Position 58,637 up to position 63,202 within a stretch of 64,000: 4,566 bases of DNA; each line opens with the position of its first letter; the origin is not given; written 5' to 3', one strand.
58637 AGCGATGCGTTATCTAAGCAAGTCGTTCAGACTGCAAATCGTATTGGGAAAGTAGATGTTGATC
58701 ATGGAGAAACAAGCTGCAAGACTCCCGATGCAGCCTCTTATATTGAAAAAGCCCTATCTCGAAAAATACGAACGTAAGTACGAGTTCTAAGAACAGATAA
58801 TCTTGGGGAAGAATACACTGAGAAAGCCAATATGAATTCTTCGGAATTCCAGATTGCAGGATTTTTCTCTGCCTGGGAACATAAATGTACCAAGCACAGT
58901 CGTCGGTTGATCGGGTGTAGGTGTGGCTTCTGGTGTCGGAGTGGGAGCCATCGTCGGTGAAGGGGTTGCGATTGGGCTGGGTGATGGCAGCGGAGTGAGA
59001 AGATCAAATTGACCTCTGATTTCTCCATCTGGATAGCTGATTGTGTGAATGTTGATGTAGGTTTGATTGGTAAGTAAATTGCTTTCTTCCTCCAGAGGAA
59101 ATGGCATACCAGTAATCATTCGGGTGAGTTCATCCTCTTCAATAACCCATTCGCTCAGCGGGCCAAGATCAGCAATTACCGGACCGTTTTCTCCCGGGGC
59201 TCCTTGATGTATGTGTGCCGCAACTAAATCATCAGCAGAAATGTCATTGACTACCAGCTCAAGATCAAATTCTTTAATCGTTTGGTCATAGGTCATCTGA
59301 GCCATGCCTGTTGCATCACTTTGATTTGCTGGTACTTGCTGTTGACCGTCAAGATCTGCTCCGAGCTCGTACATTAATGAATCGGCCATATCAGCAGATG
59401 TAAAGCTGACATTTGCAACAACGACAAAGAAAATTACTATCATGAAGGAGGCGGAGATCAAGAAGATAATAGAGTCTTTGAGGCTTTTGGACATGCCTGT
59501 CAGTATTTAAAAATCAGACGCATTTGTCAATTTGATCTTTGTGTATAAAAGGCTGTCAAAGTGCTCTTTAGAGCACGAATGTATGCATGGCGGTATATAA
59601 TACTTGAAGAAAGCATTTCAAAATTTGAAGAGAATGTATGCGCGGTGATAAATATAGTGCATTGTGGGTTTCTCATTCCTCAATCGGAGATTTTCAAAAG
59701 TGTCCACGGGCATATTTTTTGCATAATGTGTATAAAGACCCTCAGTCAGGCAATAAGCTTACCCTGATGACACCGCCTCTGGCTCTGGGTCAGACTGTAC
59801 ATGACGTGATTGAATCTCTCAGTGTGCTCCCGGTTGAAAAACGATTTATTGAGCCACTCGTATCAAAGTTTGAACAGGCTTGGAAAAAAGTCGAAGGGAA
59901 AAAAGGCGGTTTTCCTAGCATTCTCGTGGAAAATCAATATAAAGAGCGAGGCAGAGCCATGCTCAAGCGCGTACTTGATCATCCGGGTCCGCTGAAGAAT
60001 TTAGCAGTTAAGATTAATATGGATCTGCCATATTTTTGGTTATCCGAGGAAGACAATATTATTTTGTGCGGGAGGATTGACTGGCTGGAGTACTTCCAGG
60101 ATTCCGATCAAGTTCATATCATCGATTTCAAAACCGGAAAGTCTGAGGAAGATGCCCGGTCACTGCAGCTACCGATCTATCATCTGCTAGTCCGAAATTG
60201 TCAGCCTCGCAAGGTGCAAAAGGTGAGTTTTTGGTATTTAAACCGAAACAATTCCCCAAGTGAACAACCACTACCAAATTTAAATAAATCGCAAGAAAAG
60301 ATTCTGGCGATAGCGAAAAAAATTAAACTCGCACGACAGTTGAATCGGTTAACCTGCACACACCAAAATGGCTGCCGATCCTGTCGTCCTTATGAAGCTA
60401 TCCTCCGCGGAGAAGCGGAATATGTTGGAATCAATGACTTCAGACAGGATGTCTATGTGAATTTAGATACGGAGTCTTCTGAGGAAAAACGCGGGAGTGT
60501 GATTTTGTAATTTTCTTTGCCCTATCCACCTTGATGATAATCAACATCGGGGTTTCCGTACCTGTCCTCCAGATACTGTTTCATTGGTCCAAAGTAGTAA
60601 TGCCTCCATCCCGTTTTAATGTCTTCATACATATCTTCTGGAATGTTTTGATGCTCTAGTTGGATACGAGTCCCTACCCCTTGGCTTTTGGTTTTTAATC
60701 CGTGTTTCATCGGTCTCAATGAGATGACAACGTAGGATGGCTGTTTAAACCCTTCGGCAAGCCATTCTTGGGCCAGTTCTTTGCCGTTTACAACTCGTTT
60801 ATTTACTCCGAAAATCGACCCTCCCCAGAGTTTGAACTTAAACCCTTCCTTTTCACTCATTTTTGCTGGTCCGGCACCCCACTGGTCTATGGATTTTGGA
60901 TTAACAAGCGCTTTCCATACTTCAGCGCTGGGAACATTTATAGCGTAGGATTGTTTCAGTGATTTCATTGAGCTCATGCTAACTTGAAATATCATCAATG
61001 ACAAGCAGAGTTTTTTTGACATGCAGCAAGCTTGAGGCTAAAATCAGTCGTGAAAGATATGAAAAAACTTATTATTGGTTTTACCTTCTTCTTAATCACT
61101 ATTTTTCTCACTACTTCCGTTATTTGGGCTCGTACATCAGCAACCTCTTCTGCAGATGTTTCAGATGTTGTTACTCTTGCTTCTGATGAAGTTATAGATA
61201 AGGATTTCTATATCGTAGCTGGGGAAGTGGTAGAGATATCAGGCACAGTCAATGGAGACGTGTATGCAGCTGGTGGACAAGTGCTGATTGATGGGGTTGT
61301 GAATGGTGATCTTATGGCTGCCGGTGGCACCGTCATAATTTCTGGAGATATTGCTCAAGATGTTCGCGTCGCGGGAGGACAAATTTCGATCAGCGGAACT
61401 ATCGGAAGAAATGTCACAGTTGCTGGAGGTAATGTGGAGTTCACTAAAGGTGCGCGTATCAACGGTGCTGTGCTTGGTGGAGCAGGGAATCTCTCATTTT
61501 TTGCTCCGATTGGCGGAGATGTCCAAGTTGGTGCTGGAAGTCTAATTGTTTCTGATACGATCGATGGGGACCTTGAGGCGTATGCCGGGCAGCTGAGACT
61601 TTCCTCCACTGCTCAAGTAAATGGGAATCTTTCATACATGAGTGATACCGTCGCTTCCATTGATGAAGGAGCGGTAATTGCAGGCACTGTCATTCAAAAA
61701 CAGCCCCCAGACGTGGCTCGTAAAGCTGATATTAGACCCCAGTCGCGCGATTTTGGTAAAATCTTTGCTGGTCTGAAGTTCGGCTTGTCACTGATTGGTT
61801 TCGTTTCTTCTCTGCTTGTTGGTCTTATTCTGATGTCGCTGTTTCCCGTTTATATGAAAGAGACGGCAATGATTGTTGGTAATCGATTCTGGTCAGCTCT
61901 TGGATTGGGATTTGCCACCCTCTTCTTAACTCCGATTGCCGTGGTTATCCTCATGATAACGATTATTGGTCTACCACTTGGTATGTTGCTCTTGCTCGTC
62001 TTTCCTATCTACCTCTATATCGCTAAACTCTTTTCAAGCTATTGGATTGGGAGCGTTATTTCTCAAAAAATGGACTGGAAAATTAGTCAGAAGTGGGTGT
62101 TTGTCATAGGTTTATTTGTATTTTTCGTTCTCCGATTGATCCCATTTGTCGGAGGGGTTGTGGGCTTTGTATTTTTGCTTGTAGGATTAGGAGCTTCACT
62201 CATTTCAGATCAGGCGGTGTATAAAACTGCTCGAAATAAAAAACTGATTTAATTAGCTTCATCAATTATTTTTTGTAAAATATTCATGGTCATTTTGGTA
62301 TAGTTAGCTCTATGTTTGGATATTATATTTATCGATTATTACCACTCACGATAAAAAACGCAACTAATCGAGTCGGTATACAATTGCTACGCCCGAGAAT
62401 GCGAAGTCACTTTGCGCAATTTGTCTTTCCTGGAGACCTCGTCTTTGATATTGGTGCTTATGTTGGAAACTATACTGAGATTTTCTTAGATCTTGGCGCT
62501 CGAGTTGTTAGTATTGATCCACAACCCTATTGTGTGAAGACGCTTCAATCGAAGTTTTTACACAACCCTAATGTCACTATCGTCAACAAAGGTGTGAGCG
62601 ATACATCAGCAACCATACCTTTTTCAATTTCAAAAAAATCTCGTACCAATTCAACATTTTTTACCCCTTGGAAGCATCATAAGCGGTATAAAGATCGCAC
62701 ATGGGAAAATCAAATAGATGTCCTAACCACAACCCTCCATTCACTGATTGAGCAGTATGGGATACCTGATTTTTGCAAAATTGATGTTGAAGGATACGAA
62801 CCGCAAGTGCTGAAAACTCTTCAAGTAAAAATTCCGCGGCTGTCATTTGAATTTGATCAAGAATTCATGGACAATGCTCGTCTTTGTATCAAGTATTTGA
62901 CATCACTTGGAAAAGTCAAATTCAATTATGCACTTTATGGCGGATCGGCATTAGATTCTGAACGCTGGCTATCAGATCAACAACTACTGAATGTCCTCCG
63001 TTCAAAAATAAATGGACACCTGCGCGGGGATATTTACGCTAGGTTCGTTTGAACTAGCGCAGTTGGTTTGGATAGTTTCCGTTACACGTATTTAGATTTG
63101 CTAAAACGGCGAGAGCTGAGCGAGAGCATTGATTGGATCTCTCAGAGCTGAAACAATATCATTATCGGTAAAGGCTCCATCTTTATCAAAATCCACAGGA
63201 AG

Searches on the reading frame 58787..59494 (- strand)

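Call 49: search_protein_families(library=pfam, proteins=[window:58787-59494:-], max_evalue=0.001)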
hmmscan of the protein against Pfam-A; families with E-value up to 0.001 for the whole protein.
window:58787-59494:- (235 aa): 1 family
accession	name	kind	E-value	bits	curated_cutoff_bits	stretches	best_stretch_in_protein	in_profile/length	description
PF07452.17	CHRD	-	1.1e-24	88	24.1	1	45-162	2-116/117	CHRD domain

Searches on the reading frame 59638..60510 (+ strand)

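Call 49: search_protein_families(library=pfam, proteins=[window:59638-60510:+], max_evalue=0.001)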
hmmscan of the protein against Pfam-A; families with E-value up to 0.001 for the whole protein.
window:59638-60510:+ (290 aa): 1 family
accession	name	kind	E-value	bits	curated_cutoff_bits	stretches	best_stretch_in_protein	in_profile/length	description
PF12705.13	PDDEXK_1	-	3.6e-22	80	22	1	11-249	2-240/247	PD-(D/E)XK nuclease superfamily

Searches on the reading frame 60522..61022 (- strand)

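Call 49: search_protein_families(library=pfam, proteins=[window:60522-61022:-], max_evalue=0.001)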
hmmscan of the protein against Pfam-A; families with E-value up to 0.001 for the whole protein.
window:60522-61022:- (166 aa): 1 family
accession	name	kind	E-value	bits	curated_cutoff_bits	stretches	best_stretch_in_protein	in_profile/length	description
PF08327.17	AHSA1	-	3.7e-12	47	22.1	1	29-152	1-125/125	Activator of Hsp90 ATPase homolog 1-like protein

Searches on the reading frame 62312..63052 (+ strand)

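Call 49: search_protein_families(library=pfam, proteins=[window:62312-63052:+], max_evalue=0.001)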
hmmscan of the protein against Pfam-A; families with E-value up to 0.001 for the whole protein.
window:62312-63052:+ (246 aa): 2 families
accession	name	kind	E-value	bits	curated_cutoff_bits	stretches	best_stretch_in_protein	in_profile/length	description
PF05050.19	Methyltransf_21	-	6.6e-13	49.6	22.7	1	46-181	1-148/173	Methyltransferase FkbM domain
PF00398.26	RrnaAD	-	0.00059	19.4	24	1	40-98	30-88/263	Ribosomal RNA adenine dimethylase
